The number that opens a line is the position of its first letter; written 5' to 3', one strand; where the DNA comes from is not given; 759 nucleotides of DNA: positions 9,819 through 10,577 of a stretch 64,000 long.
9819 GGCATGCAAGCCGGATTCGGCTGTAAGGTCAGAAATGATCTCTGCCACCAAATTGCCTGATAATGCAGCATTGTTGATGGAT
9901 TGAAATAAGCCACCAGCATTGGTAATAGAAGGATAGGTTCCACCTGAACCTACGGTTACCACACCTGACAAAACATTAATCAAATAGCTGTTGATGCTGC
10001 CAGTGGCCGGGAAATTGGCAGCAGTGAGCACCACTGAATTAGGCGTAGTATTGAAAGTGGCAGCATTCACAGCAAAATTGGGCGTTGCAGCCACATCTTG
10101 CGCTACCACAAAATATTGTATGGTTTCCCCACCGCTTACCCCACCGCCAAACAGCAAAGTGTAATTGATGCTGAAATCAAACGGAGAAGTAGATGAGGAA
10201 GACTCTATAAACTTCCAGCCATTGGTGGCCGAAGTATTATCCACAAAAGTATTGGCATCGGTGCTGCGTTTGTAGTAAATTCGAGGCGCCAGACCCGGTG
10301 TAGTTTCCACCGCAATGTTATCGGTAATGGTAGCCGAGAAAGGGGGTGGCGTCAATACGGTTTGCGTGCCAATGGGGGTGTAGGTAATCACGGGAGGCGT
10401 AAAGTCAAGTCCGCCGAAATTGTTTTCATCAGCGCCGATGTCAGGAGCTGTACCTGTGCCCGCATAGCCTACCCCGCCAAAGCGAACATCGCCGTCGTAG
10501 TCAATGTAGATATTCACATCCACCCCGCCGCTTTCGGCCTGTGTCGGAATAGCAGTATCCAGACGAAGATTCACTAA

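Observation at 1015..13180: Tandem ~1-kaa super-modules with a conserved head - beta-helix - D[IF]GA[DH]E tail - Ig-like linker grammar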

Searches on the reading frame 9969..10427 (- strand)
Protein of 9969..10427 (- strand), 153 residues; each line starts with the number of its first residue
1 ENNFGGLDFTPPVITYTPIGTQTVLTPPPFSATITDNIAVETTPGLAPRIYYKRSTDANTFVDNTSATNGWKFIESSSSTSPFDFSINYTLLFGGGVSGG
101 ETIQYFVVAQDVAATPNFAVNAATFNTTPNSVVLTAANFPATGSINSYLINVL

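Call 53: find_homologous_proteins(query=window:9969-10427:-, max_evalue=0.001)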
Query window:9969-10427:- (153 aa): 8 proteins with E <= 0.001 among 77 candidates.
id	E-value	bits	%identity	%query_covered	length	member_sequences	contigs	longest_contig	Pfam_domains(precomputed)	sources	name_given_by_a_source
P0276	2.4e-34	136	52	92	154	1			-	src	-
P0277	1.6e-29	121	59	65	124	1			-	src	-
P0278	1.1e-27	115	55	69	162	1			-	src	-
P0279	7.2e-25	106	53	70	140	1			-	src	-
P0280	1.7e-23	101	51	69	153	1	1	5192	-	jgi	jgi:hypothetical protein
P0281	3.7e-23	100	55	56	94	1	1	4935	-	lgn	-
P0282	1.3e-22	98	70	45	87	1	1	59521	-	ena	-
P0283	1.1e-17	82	41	80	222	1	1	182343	-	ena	-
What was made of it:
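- Tried and rejected: The linker search in the word-indexed protein database found only 8 fragments (call 53).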

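Call 58: search_solved_structures(query=A4, max_evalue=1)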
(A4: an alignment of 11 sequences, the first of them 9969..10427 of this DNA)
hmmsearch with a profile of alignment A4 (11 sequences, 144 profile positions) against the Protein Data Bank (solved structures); distinct sequences matched with E-value up to 1: 0.

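Call 61: predict_structure(alignment_id=A4)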
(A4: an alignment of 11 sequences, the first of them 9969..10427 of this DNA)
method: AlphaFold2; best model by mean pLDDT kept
length: 153 residues; sequences in the alignment: 11
mean_pLDDT: 81.3   pTM: 0.79
mean pLDDT of the five models: 81.3, 70.9, 56.1, 42.9, 42.3
residues with pLDDT >= 90: 41; 70-90: 84; 50-70: 24; < 50: 4
segments of 3 or more residues with pLDDT < 50: 1-4
pLDDT, mean of each block of 10 residues (from residue 1): 61 91 79 92 91 75 66 90 87 71 90 88 81 80 80 70
secondary structure, 60 per line:
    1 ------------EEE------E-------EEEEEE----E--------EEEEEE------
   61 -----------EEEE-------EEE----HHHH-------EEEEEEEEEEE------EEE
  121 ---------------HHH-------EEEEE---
elements in order: E13-15 E30-35 E49-54 E72-75 E83-85 H90-93 E101-111 E118-120 E146-150
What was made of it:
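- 9972..10424 (-): Ig-like connector 2 (aa 2489-2639). AF2 pLDDT 81, pTM 0.79, beta-sandwich (call 61).
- On Ig-like beta-sandwich (linker): AF2 pLDDT 81, pTM 0.79, though only the best of 5 models is confident (call 61).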

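Call 63: fold_search(model_id=the predicted structure, library=pdb)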
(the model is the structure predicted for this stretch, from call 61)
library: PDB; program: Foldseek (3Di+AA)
matches with E <= 10: 943; with E <= 0.001: 0
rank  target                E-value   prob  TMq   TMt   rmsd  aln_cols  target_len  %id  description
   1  4ytg                  7.4e-03  1.00  0.49  0.19   4.0       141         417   13  Crystal structure of Porphyromonas gingivalis peptidylarginine deiminase (PPAD) mutant C351A in complex with dipeptide M (released 2015-07-01)
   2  6i0x_B                8.7e-03  1.00  0.53  0.21   3.8       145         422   12  Porphyromonas gingivalis peptidylarginine deminase (PPAD) mutant G231N/E232T/N235D in complex with Cl-amidine. (released 2019-01-23)
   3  4ph8_A                9.2e-03  0.77  0.28  0.28   8.2       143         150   14  Crystal structure of AggA, the major subunit of aggregative adherence fimbriae type I (AAF/I) from the Escherichia col (released 2014-10-01)
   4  5ak7                  1.1e-02  1.00  0.52  0.20   3.8       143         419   12  Structure of wt Porphyromonas gingivalis peptidylarginine deiminase (released 2015-07-22)
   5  5ak8                  1.4e-02  1.00  0.52  0.20   3.8       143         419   12  Structure of C351A mutant of Porphyromonas gingivalis peptidylarginine deiminase (released 2015-07-22)
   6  6i0x_A                1.5e-02  1.00  0.52  0.20   3.8       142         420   13  Porphyromonas gingivalis peptidylarginine deminase (PPAD) mutant G231N/E232T/N235D in complex with Cl-amidine. (released 2019-01-23)
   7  4ytb                  2.4e-02  1.00  0.53  0.21   3.9       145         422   12  Crystal structure of Porphyromonas gingivalis peptidylarginine deiminase (PPAD) in complex with dipeptide Asp-Gln. (released 2015-07-01)
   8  6d5a                  4.1e-02  0.96  0.37  0.19   5.0       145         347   10  Crystal structure of L,D-transpeptidase 5 from Mycobacterium tuberculosis in apo form (released 2019-02-27)
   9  4zfq                  4.4e-02  0.93  0.36  0.19   5.0       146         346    9  Structure of M. tuberculosis (3,3) L,D-Transpeptidase, LdtMt5. (Meropenen-adduct form) (released 2015-09-02)
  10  6qyc_A                8.0e-02  0.41  0.29  0.11   7.7       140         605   11  Crystal structure of MtrC from Shewanella baltica OS185 (released 2020-04-22)
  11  2a9c_A                1.1e-01  0.57  0.35  0.18   9.0       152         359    9  Crystal structure of R138Q mutant of recombinant chicken sulfite oxidase with the bound product, sulfate, at the activ (released 2005-08-02)
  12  9nmt_A                1.1e-01  0.20  0.24  0.16   7.5       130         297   12  ML418 bound inwardly rectifying potassium channel Kir7.1 R162Q mutant (released 2026-01-28)
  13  5du7_A                1.2e-01  0.82  0.36  0.19   5.2       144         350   10  Crystal structure of ldtMt2 at 1.79 Angstrom resolution (released 2016-09-28)
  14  7uqu_AAA              1.2e-01  0.75  0.35  0.48   7.6       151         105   12  Crystal Structure of Mouse Cadherin-23 EC9 (released 2023-05-03)
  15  5du7_C                1.3e-01  0.82  0.36  0.19   5.2       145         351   10  Crystal structure of ldtMt2 at 1.79 Angstrom resolution (released 2016-09-28)
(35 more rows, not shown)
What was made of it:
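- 9972..10424 (-): Foldseek best hit is the PPAD Ig-like domain (call 63).
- On Ig-like beta-sandwich (linker): Foldseek hits are PPAD Ig-like, Ldt Ig-like, cadherin and FN3 domains, with E from 7e-3 upward (call 63).
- Closest known: Ig-like. Same: The connector's best structural match (TM ~0.5, rmsd 3.8 A; call 63).
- The linker is Ig-like, closest to the PPAD Ig-like domain (calls 61, 63).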
